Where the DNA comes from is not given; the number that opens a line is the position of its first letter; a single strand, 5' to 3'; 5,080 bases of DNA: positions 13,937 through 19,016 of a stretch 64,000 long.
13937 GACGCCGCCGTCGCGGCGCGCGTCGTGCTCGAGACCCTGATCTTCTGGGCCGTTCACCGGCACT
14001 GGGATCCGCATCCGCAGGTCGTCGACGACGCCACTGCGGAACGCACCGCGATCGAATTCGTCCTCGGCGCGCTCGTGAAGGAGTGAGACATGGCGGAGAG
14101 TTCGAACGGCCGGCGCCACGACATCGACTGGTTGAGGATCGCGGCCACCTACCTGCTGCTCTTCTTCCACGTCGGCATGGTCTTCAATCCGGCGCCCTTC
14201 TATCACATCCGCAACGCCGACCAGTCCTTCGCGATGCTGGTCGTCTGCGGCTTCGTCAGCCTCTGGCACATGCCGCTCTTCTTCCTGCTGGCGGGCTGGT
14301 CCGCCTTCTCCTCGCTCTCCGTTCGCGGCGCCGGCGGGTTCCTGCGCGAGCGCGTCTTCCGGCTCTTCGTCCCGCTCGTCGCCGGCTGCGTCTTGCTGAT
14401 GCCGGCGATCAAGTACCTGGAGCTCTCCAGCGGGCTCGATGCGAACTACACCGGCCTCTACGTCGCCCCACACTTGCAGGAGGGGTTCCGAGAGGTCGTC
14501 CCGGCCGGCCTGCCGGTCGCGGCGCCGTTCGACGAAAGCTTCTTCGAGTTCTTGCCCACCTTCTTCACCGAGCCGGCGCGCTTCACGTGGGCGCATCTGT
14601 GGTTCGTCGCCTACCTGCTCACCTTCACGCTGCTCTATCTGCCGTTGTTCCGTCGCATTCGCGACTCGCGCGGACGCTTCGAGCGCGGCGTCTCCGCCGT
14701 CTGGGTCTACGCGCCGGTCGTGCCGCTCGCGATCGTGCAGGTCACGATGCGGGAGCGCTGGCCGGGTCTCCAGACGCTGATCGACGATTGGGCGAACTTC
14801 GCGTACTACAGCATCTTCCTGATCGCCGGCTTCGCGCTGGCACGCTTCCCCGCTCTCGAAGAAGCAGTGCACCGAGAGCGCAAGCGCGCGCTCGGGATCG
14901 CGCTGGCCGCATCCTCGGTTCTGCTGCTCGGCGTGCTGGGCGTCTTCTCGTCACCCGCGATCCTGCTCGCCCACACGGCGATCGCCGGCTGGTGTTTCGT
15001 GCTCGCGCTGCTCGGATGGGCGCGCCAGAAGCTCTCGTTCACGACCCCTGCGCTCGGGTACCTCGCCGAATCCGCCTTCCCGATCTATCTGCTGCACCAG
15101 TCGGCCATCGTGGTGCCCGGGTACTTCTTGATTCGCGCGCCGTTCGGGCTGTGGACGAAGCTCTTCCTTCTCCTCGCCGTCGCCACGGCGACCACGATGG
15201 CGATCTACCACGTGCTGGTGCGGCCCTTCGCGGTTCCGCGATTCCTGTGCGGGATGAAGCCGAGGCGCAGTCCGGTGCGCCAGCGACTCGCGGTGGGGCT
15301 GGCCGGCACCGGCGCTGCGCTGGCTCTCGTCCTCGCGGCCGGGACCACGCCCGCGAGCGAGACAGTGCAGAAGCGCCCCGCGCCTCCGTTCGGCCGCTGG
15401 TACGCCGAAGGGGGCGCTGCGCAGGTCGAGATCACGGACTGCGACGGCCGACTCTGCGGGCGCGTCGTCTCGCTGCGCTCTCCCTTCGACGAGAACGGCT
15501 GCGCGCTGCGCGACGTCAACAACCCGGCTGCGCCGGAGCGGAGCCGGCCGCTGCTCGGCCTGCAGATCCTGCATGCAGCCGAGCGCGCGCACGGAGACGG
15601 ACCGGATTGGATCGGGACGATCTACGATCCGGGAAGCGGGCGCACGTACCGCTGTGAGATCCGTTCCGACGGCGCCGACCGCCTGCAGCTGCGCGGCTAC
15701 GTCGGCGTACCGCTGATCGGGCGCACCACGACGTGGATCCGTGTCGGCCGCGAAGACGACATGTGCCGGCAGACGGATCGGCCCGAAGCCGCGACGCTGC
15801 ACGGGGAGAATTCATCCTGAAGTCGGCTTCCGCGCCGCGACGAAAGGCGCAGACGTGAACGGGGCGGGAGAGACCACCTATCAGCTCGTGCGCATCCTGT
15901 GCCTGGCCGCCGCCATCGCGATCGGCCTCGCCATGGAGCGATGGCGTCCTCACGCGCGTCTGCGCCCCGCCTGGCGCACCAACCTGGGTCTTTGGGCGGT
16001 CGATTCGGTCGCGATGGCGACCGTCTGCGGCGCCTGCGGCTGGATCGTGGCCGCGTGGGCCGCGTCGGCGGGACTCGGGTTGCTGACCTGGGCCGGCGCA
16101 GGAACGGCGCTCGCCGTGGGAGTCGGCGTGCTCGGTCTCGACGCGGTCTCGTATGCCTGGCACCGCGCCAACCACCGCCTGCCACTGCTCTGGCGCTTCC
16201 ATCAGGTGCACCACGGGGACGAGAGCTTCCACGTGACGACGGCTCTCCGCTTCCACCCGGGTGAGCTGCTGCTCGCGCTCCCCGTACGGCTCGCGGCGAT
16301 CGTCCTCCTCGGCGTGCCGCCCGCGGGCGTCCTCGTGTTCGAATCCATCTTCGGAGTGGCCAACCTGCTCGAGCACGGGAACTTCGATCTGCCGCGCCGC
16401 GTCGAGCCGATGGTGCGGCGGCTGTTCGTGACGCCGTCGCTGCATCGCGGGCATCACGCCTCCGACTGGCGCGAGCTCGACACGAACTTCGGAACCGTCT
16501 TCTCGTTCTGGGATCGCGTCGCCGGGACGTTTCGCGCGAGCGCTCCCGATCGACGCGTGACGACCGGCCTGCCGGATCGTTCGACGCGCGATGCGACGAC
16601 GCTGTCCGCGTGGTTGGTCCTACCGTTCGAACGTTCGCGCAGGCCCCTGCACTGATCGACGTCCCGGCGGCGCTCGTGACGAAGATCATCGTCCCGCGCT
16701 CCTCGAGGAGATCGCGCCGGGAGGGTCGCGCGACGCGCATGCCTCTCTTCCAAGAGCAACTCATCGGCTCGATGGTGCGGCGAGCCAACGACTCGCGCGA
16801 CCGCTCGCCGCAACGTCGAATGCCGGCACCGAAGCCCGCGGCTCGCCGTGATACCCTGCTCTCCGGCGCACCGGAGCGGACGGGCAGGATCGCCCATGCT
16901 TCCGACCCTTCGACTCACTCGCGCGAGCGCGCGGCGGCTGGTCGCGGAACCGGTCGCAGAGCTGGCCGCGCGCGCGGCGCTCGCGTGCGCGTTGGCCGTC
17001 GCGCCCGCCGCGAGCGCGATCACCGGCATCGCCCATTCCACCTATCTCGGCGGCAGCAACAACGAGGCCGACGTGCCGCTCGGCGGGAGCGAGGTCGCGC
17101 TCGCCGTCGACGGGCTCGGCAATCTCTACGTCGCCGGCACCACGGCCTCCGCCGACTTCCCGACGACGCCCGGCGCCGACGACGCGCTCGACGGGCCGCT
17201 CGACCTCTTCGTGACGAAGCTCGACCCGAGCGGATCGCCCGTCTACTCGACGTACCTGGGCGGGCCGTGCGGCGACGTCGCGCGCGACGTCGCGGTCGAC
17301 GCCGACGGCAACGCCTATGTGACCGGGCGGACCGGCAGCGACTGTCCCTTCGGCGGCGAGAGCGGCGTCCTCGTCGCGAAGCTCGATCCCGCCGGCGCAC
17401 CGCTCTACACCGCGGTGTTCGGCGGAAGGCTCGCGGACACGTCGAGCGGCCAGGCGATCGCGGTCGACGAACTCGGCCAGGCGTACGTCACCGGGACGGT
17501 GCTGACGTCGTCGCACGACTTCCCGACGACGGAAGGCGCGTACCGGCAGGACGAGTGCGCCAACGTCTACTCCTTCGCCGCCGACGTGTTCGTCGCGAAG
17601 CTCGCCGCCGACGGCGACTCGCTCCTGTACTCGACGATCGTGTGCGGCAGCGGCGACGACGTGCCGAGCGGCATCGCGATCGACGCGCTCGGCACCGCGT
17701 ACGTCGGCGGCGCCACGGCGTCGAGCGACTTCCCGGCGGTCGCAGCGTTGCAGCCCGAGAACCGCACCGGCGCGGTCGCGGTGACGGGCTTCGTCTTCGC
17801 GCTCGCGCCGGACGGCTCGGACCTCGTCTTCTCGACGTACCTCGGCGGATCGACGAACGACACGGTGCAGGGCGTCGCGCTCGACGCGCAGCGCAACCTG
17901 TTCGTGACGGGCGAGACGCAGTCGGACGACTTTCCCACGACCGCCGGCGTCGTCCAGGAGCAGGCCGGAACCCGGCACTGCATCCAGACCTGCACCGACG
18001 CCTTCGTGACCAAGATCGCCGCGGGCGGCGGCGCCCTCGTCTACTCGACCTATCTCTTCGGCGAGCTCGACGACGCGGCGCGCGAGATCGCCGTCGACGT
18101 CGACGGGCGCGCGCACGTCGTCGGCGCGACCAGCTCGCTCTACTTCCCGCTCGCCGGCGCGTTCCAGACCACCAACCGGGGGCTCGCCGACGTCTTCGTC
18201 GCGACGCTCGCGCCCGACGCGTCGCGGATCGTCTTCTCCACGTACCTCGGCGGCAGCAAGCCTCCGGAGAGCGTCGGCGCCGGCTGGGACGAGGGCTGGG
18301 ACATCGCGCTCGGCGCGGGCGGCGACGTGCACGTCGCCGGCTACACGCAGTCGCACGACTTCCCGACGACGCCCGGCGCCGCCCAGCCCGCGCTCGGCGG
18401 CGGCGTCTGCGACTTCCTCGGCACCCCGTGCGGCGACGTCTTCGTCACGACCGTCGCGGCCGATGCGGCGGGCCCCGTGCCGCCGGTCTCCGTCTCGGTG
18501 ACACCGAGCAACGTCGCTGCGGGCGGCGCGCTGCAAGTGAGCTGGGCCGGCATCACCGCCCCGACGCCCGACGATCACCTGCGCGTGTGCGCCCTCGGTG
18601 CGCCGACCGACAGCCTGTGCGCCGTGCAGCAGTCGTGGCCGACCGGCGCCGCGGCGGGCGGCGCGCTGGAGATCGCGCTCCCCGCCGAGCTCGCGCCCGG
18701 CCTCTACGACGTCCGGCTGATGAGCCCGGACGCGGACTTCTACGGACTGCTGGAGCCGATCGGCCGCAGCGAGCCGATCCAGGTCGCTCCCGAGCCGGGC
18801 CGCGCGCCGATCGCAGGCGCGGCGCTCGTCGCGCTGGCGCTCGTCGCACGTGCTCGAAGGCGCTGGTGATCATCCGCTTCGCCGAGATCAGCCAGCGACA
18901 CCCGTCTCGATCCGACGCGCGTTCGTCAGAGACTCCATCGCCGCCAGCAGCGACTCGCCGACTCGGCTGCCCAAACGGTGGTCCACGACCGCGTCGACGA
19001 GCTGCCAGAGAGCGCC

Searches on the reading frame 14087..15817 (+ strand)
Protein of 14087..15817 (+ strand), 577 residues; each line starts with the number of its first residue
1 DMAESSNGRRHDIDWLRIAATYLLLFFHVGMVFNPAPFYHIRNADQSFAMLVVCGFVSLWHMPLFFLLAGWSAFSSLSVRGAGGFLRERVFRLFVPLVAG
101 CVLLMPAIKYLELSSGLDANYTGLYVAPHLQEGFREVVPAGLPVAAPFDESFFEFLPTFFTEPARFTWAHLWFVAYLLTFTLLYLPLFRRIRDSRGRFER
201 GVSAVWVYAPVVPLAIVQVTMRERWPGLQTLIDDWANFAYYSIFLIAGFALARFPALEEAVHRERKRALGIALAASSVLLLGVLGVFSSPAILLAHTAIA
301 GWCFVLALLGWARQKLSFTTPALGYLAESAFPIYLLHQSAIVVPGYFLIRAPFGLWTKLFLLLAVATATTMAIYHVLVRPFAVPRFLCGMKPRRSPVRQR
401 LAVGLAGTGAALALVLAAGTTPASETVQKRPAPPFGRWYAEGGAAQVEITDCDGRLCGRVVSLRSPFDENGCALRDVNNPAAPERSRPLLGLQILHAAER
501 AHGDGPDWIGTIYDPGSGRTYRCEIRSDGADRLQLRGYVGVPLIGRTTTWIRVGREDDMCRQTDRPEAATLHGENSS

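Call 19: search_protein_families(library=pfam, proteins=[window:14087-15817:+], max_evalue=0.001)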
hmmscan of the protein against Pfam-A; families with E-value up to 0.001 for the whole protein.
window:14087-15817:+ (577 aa): 2 families
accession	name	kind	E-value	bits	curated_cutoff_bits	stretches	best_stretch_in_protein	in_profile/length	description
PF01757.29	Acyl_transf_3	-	4.3e-30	105.3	31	1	11-374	2-325/326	Acyltransferase domain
PF09917.15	DUF2147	-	1.2e-26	94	27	1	436-552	1-112/112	Uncharacterized protein conserved in bacteria (DUF2147)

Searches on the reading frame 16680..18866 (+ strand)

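Call 20: search_protein_families(library=pfam, proteins=[window:16680-18866:+], max_evalue=0.001)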
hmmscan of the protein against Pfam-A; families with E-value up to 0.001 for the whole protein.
window:16680-18866:+ (729 aa): 1 family
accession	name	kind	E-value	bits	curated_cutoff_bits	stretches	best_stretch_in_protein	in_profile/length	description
PF06739.17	SBBP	-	8.2e-36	122.1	20.5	3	383-419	1-38/38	Beta-propeller repeat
